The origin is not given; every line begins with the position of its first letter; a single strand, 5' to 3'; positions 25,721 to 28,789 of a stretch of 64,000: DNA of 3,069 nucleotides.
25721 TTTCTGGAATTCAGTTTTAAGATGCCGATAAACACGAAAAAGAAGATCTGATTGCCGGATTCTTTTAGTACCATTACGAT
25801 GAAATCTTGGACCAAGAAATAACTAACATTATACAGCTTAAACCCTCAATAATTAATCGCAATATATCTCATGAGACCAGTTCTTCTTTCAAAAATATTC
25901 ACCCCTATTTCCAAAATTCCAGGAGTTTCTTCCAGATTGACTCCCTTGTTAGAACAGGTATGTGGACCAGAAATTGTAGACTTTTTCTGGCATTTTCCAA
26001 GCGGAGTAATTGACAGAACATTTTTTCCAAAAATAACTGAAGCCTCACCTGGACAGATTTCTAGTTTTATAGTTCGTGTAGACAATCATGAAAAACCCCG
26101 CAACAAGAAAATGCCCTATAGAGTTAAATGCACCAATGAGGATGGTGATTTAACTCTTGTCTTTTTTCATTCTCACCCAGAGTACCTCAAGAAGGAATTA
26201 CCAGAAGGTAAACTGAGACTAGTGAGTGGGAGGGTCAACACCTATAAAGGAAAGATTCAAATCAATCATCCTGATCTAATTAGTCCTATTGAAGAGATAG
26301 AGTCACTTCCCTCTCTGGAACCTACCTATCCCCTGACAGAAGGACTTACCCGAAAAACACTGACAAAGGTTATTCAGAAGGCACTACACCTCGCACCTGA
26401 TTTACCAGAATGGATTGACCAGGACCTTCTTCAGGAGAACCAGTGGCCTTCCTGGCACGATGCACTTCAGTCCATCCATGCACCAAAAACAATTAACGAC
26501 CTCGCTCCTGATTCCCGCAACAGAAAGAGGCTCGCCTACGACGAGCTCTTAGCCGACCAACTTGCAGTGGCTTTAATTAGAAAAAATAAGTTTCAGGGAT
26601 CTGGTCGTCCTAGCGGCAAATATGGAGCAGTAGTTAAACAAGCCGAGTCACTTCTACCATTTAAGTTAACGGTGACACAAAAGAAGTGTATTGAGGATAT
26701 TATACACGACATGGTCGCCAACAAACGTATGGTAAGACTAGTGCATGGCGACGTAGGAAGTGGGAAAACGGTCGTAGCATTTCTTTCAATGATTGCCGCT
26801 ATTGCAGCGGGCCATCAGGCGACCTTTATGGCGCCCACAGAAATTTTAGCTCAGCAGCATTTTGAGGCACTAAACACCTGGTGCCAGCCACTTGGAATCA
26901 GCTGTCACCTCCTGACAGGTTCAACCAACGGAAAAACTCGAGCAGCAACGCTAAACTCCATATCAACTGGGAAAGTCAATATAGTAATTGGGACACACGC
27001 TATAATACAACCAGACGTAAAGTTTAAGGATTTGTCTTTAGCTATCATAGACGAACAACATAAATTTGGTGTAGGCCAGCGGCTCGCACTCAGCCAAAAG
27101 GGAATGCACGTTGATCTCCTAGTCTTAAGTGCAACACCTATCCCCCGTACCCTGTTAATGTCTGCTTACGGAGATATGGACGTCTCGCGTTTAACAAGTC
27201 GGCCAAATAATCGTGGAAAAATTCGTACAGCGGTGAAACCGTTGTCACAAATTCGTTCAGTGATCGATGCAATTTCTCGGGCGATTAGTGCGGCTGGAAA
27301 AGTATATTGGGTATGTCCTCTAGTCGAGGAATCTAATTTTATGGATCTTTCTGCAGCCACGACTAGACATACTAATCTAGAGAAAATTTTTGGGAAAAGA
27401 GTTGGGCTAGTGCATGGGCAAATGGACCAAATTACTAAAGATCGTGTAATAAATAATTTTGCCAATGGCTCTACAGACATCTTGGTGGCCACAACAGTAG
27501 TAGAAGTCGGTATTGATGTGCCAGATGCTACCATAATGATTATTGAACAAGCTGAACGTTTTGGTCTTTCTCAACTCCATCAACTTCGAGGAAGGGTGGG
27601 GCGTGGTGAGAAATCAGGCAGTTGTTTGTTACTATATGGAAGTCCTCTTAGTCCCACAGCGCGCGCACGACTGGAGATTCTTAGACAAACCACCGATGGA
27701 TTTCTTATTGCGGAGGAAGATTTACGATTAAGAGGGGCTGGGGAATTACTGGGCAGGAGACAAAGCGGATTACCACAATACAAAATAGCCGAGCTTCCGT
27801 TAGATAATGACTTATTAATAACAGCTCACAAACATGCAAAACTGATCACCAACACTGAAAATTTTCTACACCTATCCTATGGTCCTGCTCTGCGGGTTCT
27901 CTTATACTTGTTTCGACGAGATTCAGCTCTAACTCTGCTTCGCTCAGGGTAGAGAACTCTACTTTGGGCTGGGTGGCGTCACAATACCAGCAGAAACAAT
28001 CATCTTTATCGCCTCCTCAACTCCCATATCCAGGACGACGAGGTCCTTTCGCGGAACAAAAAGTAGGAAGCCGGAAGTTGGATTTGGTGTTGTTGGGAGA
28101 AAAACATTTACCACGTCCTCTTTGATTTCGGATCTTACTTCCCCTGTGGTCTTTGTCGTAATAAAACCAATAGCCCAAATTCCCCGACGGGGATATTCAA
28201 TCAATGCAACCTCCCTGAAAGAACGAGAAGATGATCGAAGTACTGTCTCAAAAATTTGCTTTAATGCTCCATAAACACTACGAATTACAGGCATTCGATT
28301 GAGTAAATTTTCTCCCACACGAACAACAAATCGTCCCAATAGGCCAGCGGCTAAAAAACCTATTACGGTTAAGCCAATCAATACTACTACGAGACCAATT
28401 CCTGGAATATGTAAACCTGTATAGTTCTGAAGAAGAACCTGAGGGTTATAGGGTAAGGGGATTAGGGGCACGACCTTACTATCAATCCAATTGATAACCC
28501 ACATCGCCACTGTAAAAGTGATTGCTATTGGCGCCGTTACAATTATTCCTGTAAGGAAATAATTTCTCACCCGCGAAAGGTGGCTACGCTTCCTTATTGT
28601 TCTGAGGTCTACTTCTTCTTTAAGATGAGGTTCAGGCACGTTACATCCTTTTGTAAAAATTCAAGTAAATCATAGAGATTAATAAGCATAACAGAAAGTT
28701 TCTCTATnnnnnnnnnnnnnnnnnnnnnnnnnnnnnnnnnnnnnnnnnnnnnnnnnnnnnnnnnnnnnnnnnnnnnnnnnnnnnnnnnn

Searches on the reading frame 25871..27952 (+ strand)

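Call 11: search_protein_families(library=pfam, proteins=[window:25871-27952:+])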
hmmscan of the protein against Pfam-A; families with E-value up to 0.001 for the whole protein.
window:25871-27952:+ (693 aa): 9 families
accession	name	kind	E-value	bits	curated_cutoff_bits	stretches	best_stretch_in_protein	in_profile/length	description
PF00270.35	DEAD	-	4.8e-24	85.4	26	1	269-427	3-163/167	DEAD/DEAH box helicase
PF00271.37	Helicase_C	-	2.1e-23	83.1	23.5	1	473-578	13-108/110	Helicase conserved C-terminal domain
PF17191.10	RecG_wedge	-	1.7e-10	41.1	23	1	18-172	7-159/162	RecG wedge domain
PF19833.4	RecG_dom3_C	-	5e-09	36.5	26.8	1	607-664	1-59/87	ATP-dependent DNA helicase RecG, domain 3, C-terminal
PF04851.21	ResIII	-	3.7e-08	33.9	22.5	1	265-423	3-162/164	Type III restriction enzyme, res subunit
PF01336.31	tRNA_anti-codon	-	3.5e-06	27.3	27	1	69-136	6-72/75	OB-fold nucleic acid binding domain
PF22590.2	Cas3-like_C_2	-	1.5e-05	25.7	27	1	478-579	5-104/106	CRISPR-associated nuclease/helicase Cas3, C-terminal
PF22527.2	DEXQc_Suv3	-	1.6e-05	24.9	27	1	283-370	10-89/154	DEXQ-box helicase domain of Suv3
PF13604.12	AAA_30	-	0.00048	20.3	27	0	277-407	9-108/191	AAA domain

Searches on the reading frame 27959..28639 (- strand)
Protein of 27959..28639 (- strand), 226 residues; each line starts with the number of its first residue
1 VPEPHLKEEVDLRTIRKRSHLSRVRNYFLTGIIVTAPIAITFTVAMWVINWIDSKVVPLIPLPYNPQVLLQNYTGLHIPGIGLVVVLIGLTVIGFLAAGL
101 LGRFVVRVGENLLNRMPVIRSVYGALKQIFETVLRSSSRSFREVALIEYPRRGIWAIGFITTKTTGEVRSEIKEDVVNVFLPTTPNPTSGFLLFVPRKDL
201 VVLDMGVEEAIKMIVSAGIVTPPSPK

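Call 12: search_protein_families(library=pfam, proteins=[window:27959-28639:-])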
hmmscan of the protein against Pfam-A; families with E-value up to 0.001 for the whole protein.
window:27959-28639:- (226 aa): 1 family
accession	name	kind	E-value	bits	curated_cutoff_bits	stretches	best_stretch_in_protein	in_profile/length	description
PF04367.18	DUF502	-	1.9e-35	121.4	23.8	1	84-189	1-107/107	Protein of unknown function (DUF502)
